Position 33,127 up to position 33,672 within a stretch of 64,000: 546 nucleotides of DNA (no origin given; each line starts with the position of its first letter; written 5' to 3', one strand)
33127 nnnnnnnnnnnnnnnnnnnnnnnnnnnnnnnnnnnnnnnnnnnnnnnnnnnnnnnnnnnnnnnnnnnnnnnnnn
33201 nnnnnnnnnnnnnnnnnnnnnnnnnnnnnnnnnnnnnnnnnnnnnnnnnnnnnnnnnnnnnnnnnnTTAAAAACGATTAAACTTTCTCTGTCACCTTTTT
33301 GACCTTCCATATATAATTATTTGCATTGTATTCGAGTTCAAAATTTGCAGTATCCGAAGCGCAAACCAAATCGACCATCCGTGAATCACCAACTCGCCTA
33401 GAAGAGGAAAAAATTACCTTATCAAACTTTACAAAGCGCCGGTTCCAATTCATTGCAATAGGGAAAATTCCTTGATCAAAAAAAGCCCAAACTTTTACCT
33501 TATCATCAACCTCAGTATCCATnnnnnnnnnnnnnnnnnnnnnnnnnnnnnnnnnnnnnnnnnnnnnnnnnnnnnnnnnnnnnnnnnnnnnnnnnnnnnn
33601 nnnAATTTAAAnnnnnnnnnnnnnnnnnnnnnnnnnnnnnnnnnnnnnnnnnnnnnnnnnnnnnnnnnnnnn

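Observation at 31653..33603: dinB (Pol IV) is the middle gene of a three-gene operon flanked by two unknown small proteins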

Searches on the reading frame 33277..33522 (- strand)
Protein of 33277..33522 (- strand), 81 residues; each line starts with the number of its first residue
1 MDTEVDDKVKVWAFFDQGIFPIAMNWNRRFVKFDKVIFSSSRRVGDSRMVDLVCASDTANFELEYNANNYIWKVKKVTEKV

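Call 16: find_related_loci(query=A2, collection=genome_contigs, flank=6000)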
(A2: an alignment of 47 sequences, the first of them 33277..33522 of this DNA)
Query A2 (81 aa) in genome_contigs; peptide patterns used: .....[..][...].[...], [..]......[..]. (x = any residue, [..] = any of these).
56 stretches matched a pattern; 13 encode a relative of the query (tblastn E <= 1e-3); 13 distinct loci.
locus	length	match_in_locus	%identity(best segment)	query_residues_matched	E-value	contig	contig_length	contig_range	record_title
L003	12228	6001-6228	80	4-79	1e-40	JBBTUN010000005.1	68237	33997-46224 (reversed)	MAG: Patescibacteria group bacterium isolate H41-bin134_1 H41_bin134_1_000000000005, whole genome shotgun sequence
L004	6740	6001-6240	74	1-80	3e-39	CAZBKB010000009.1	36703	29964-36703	MAG TPA_asm: uncultured Gammaproteobacteria bacterium isolate SRP050083_co1_19 genome assembly, contig: NODE_367_length_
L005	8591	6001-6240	66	1-80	5e-36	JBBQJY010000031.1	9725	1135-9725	MAG: Candidatus Curtissbacteria bacterium isolate Co_metawrap_659 Cmw_659_k141_26778206_length_9725_cov_7.0000, whole ge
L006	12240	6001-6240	60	1-80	1e-33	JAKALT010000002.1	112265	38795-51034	MAG: bacterium isolate WY5.bin133 NODE_262_length_112265_cov_1.934313, whole genome shotgun sequence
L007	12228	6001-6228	58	2-77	2e-33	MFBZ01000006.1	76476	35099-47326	MAG: Candidatus Curtissbacteria bacterium RIFCSPLOWO2_12_FULL_41_16 rifcsplowo2_12_scaffold_194, whole genome shotgun se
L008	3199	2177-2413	59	2-80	2e-33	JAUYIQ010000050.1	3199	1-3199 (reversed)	MAG: Candidatus Curtissbacteria bacterium isolate C24_metabat.bin.101_sub C24_k141_334431, whole genome shotgun sequence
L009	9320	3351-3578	66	2-77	1e-32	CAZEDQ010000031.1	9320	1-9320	MAG TPA_asm: uncultured Gammaproteobacteria bacterium isolate SRP050083_co7_608 genome assembly, contig: NODE_6924_lengt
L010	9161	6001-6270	53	2-77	1e-30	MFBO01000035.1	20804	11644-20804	MAG: Candidatus Curtissbacteria bacterium RIFCSPLOWO2_01_FULL_38_11b rifcsplowo2_01_scaffold_6928, whole genome shotgun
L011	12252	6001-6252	54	2-80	4e-30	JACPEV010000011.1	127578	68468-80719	MAG: Candidatus Curtissbacteria bacterium isolate NC_groundwater_344_Ag_B-0.1um_41_20 GD18-4_B1_scaffold_614556, whole g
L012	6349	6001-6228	54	2-77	4e-29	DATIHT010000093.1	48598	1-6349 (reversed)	MAG TPA_asm: Candidatus Saccharimonadales bacterium isolate SMAG_U15645 k141_602604, whole genome shotgun sequence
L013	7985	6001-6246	52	2-77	2e-28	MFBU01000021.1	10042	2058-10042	MAG: Candidatus Curtissbacteria bacterium RIFCSPLOWO2_02_41_11 rifcsplowo2_02_sub10_scaffold_892, whole genome shotgun s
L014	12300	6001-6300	43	2-80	1e-27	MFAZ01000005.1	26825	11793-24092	MAG: Candidatus Curtissbacteria bacterium RIFCSPHIGHO2_01_FULL_41_11 rifcsphigho2_01_scaffold_12610, whole genome shotgu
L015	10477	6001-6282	48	2-80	7e-27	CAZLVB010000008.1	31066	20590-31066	MAG TPA_asm: uncultured Gammaproteobacteria bacterium isolate SRP269290_co3_1053 genome assembly, contig: NODE_1280_leng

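Call 28: predict_structure(alignment_id=A2)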
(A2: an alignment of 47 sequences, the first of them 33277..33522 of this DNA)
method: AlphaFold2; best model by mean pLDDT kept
length: 81 residues; sequences in the alignment: 47
mean_pLDDT: 93.0   pTM: 0.80
mean pLDDT of the five models: 93.0, 91.1, 84.8, 74.4, 73.8
residues with pLDDT >= 90: 69; 70-90: 10; 50-70: 2; < 50: 0
segments of 3 or more residues with pLDDT < 50: none
pLDDT, mean of each block of 10 residues (from residue 1): 88 92 94 96 93 95 95 94 69
secondary structure, 60 per line:
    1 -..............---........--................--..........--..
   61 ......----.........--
elements in order: E2-15 E19-26 E29-44 E47-56 E59-66 E71-79

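Call 36: search_protein_families(library=pfam, alignment_id=A2, max_evalue=10)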
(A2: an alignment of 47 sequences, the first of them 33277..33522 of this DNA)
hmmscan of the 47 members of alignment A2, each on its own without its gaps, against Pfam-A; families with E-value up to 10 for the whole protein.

A. member 1, window:33277-33522:- (81 aa): 0 families

B. families by the number of members that match (of 47 scanned): 9 families
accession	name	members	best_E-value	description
PF11217.13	DUF3013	9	0.0071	Protein of unknown function (DUF3013)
PF03384.19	DUF287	3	0.025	Drosophila protein of unknown function, DUF287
PF16905.10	GPHH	2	0.11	Voltage-dependent L-type calcium channel, IQ-associated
PF24842.1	UFD1_N2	1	0.0065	Ubiquitin fusion degradation protein UFD1, N-terminal subdomain 2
PF20114.4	DUF6504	1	0.039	Domain of unknown function (DUF6504)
PF03321.19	GH3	1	0.041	GH3 family N-terminal domain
PF18810.6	PBECR2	1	0.066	phage-Barnase-EndoU-ColicinE5/D-RelE like nuclease2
PF25729.1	crAss_MUZ_C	1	0.11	Crassvirus muzzle protein C-terminal domain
PF01875.22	Memo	1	0.2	Memo-like protein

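Call 37: search_solved_structures(query=A2, max_evalue=10)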
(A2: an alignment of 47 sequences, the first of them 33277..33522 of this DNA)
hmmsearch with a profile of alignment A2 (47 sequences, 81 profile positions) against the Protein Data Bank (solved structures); distinct sequences matched with E-value up to 10: 3.
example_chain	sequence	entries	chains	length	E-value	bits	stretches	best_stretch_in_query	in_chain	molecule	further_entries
7b0o_A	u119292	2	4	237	0.47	13.8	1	19-41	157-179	Hypothetical Membrane Spanning Protein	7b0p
7b0q_A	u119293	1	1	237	0.48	13.8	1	19-41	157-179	Hypothetical Membrane Spanning Protein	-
7b0r_A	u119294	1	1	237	0.61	13.5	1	19-41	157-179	Hypothetical Membrane Spanning Protein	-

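Call 45: find_homologous_proteins(query=A2, max_evalue=1)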
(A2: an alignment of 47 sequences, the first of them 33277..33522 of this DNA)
Query A2 (47 sequences) (81 aa, profile of the alignment): 197 proteins with E <= 1 among 434 candidates; the best 120 are listed.
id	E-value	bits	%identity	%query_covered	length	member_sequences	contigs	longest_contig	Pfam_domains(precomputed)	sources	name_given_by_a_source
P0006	5.3e-42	160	80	99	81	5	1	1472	-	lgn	-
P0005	1.2e-41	158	79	99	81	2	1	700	-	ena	-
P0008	4.5e-41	157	78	99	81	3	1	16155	-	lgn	-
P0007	6.9e-41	156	79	99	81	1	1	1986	-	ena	-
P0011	7.9e-41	156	74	99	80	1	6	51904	-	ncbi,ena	-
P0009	1.4e-40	155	74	95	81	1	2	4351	-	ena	-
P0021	1.5e-40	155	69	95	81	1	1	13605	-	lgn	-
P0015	1.6e-40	155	75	99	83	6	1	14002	-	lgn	-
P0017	1.7e-40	155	75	90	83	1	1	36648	-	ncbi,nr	ncbi:MAG: hypothetical protein NUV69_01815 [Candidatus Curtissbacteria bacterium]|nr:hypothetical pr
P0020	2.1e-40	154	73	99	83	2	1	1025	-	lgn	-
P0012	3.6e-40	154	73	99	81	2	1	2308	-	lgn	-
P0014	4.8e-40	153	71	94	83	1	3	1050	-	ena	-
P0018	4.9e-40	153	70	95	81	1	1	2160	-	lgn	-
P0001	5.0e-40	153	100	100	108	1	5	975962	-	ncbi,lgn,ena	-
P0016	6.4e-40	153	71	99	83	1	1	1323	-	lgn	-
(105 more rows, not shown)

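Call 53: search_protein_representatives(alignment_id=A2)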
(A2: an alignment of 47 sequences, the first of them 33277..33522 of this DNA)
Query: 47 sequences, 81 profile positions. Proteins with E-value up to 0.001 (for the whole library): 113; up to 1e-10: 6; up to 1e-30: 2. The best 113 are listed.
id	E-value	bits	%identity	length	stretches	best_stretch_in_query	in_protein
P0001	1.6e-40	153.2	-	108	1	1-80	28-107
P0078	2.1e-37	143.2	-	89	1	1-80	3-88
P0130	4.9e-30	119.6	-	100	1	1-80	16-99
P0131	6.3e-18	80.8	-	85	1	4-79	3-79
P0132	9.9e-18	80.1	-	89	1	10-64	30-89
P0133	8.4e-13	64.3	-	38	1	44-80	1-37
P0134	2.4e-09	53.3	-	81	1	1-78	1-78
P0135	4.9e-09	52.3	-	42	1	1-35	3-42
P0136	5.3e-08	48.9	-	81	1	3-76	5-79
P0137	5.5e-08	48.9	-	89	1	3-77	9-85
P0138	9.3e-08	48.2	-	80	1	3-78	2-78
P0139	1.5e-07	47.5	-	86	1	4-79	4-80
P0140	2.8e-07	46.6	-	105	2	3-58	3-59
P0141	3.3e-07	46.4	-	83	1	3-77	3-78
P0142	8.6e-07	45.1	-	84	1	4-78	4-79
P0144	1.8e-06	44.1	-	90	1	1-79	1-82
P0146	2.1e-06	43.8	-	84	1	4-75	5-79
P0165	1.7e-05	40.9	-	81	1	3-77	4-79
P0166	2.0e-05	40.7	-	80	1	1-77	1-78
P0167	2.0e-05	40.7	-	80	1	4-75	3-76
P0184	7.6e-05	38.8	-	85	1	3-75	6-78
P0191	1.2e-04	38.2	-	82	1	4-75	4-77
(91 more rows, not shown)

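Call 55: search_protein_families(library=pfam, alignment_id=A3, max_evalue=0.01)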
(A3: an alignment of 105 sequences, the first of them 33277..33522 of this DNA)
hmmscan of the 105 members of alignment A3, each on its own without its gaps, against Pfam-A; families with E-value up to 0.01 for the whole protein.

A. member 1, window:33277-33522:- (81 aa): 0 families

B. families by the number of members that match (of 105 scanned): 4 families
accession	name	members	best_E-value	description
PF20114.4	DUF6504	39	6.3e-08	Domain of unknown function (DUF6504)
PF11225.14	DUF3024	1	0.00019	Domain of unknown function (DUF3024)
PF19791.4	DUF6275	1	0.0028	Family of unknown function (DUF6275)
PF00811.25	Ependymin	1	0.0046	Ependymin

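Call 61: search_protein_families(library=pfam, proteins=[P0134, P0137, P0138, P0144, P0146, P0165, P0166, P0167, P0184, P0191], max_evalue=0.1)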
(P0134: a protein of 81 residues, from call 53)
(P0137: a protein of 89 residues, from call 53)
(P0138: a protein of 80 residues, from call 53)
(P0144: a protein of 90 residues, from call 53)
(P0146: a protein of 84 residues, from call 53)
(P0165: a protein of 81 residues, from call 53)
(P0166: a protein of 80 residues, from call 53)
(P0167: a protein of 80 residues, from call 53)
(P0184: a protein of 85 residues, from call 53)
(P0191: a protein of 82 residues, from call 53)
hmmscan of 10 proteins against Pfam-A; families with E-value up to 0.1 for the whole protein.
P0134 (81 aa): 1 family
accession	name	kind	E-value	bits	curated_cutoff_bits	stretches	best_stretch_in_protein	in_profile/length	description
PF20114.4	DUF6504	-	0.00055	20.6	24.2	1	7-44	8-50/103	Domain of unknown function (DUF6504)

P0137 (89 aa): 2 families
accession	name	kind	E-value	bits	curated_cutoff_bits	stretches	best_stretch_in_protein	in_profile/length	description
PF00811.25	Ependymin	-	0.0046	17.5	32.3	1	13-49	5-39/128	Ependymin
PF20114.4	DUF6504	-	0.088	13.5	24.2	0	10-53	5-52/103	Domain of unknown function (DUF6504)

P0138 (80 aa): 1 family
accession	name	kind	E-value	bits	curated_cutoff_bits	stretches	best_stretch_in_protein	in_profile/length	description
PF20114.4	DUF6504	-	0.018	15.7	24.2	1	5-46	7-52/103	Domain of unknown function (DUF6504)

P0144 (90 aa): 3 families
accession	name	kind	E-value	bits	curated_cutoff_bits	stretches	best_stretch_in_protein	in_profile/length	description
PF20114.4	DUF6504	-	9.3e-05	23.1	24.2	1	4-50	5-53/103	Domain of unknown function (DUF6504)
PF14472.11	DUF4429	-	0.083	13.9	25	0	26-64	21-60/95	Domain of unknown function (DUF4429)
PF19744.4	DUF6232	-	0.097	13.6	27.4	0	27-58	8-42/117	Family of unknown function (DUF6232)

P0146 (84 aa): 0 families

P0165 (81 aa): 1 family
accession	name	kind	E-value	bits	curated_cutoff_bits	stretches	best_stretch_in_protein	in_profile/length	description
PF20114.4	DUF6504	-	4.5e-05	24.1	24.2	1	2-46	2-50/103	Domain of unknown function (DUF6504)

P0166 (80 aa): 1 family
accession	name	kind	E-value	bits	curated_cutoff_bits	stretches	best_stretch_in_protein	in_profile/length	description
PF20114.4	DUF6504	-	0.00026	21.6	24.2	1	3-48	4-53/103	Domain of unknown function (DUF6504)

P0167 (80 aa): 1 family
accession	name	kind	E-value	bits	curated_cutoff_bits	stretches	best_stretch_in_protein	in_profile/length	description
PF20114.4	DUF6504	-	0.00037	21.1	24.2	1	2-45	4-50/103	Domain of unknown function (DUF6504)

P0184 (85 aa): 0 families

P0191 (82 aa): 1 family
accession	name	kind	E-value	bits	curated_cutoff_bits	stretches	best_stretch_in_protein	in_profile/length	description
PF20114.4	DUF6504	-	0.0051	17.5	24.2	1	5-45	6-49/103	Domain of unknown function (DUF6504)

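Call 62: search_dna_similar(query=P0165, collection=plasmids, mode=protein, max_evalue=1, max_rows=30)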
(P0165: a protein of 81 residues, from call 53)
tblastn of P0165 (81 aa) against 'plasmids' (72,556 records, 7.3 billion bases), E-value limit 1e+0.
Records with a match: 2; places in all: 2; records where one place covers at least 80% of the query: 2.
Best place of each record, by identity: <60% 2.
By first word of the organism name: Geobacter 1; Pelobacter 1.
By predicted mobility (MOB-suite, as given by PLSDB): non-mobilizable 2.
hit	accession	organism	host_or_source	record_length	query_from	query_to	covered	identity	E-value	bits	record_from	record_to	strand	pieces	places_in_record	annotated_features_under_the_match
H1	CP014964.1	Geobacter anodireducens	-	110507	6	81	94%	36.4%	7e-9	57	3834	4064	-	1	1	hypothetical protein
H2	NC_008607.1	Pelobacter propionicus DSM 2379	-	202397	10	76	83%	39.7%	1e-8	56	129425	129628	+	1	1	none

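Call 63: get_annotated_region(hit=H1, flank=4000)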
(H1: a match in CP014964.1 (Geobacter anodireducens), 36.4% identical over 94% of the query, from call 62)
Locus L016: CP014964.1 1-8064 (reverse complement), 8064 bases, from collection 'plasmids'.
description: Geobacter anodireducens strain SD-1 plasmid pSD, complete sequence
organism: Geobacter anodireducens (NCBI taxid 1340425)
taxonomy: Bacteria; Thermodesulfobacteriota; Desulfuromonadia; Geobacterales; Geobacteraceae; Geobacter; Geobacter anodireducens
host: -; source: -; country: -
typing (MOB-suite, as given by PLSDB): non-mobilizable; mating-pair formation MPF_F
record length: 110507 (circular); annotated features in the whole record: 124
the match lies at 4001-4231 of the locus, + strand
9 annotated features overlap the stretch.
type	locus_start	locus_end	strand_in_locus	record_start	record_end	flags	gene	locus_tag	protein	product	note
CDS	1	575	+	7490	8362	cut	-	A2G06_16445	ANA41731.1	hypothetical protein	-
CDS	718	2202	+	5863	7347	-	-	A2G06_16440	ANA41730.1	hypothetical protein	-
CDS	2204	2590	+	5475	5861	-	-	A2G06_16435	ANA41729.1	hypothetical protein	-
CDS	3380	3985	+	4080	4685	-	-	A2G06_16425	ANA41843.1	LexA family transcriptional regulator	-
CDS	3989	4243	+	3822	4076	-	-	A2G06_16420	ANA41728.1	hypothetical protein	-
CDS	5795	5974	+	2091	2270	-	-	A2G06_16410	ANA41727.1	hypothetical protein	-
CDS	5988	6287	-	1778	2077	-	-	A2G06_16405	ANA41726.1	hypothetical protein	-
CDS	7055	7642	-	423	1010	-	-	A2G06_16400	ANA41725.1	hypothetical protein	-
CDS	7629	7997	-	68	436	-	-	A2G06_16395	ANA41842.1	hypothetical protein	-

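Call 64: get_annotated_region(hit=H2, flank=4000)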
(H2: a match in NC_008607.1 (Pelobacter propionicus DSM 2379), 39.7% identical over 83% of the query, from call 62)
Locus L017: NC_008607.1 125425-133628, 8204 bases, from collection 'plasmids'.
description: Pelobacter propionicus DSM 2379 plasmid pPRO1, complete sequence
organism: Pelobacter propionicus DSM 2379 (NCBI taxid 338966)
taxonomy: Bacteria; Thermodesulfobacteriota; Desulfuromonadia; Desulfuromonadales; Desulfuromonadaceae; Pelobacter; Pelobacter propionicus; Pelobacter propionicus DSM 2379
host: -; source: -; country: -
typing (MOB-suite, as given by PLSDB): non-mobilizable; replicon rep_cluster_1677; mating-pair formation MPF_F
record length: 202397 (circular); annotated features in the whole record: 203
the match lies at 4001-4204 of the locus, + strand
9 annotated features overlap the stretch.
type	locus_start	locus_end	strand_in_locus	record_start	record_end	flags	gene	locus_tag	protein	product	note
CDS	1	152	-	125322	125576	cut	-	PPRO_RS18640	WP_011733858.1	hypothetical protein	-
CDS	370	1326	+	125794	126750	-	-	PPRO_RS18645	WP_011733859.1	tyrosine-type recombinase/integrase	GO:0015074 - DNA integration [Evidence IEA]; GO:0006310 - DNA recombination [Evidence IEA]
CDS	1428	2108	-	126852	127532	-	-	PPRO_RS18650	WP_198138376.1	hypothetical protein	-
CDS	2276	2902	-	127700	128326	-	-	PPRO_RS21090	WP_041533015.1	hypothetical protein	-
CDS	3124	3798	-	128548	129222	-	-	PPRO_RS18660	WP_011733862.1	response regulator transcription factor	GO:0000160 - phosphorelay signal transduction system [Evidence IEA]; GO:0006355 - regulation of DNA-templated ...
CDS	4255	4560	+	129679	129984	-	-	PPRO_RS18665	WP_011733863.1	integration host factor subunit alpha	GO:0006310 - DNA recombination [Evidence IEA]; GO:0006355 - regulation of DNA-templated transcription [Evidence IEA]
CDS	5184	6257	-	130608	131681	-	-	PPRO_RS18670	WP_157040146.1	DUF5131 family protein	-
CDS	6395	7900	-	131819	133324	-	-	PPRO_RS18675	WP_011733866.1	UvrD-helicase domain-containing protein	-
CDS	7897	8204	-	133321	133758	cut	-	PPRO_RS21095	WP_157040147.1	hypothetical protein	-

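Call 72: search_protein_families(library=padloc, proteins=[window:33277-33522:-], max_evalue=1)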
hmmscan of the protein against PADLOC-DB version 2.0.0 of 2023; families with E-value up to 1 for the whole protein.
window:33277-33522:- (81 aa): 0 families

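Call 79: find_related_loci(query=P0131, collection=metagenome_contigs, flank=4000)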
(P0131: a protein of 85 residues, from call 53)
Query P0131 (85 aa) in metagenome_contigs; peptide patterns used: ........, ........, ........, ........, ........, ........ (x = any residue, [..] = any of these).
285 stretches matched a pattern; 1 encode a relative of the query (tblastn E <= 1e-3); 1 distinct loci.
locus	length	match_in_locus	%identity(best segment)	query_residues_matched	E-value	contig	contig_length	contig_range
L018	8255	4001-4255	100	1-85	2e-55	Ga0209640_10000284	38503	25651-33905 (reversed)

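Call 83: search_protein_families(library=pfam, proteins=[L016:3989-4243:+, L018:4001-4258:+, L006:7833-8225:+], max_evalue=0.1)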
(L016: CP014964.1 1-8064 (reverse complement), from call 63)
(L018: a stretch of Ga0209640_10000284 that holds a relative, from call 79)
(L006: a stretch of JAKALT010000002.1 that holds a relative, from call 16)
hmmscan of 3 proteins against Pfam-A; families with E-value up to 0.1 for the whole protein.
L016:3989-4243:+ (84 aa): 0 families

L018:4001-4258:+ (85 aa): 0 families

L006:7833-8225:+ (130 aa): 0 families
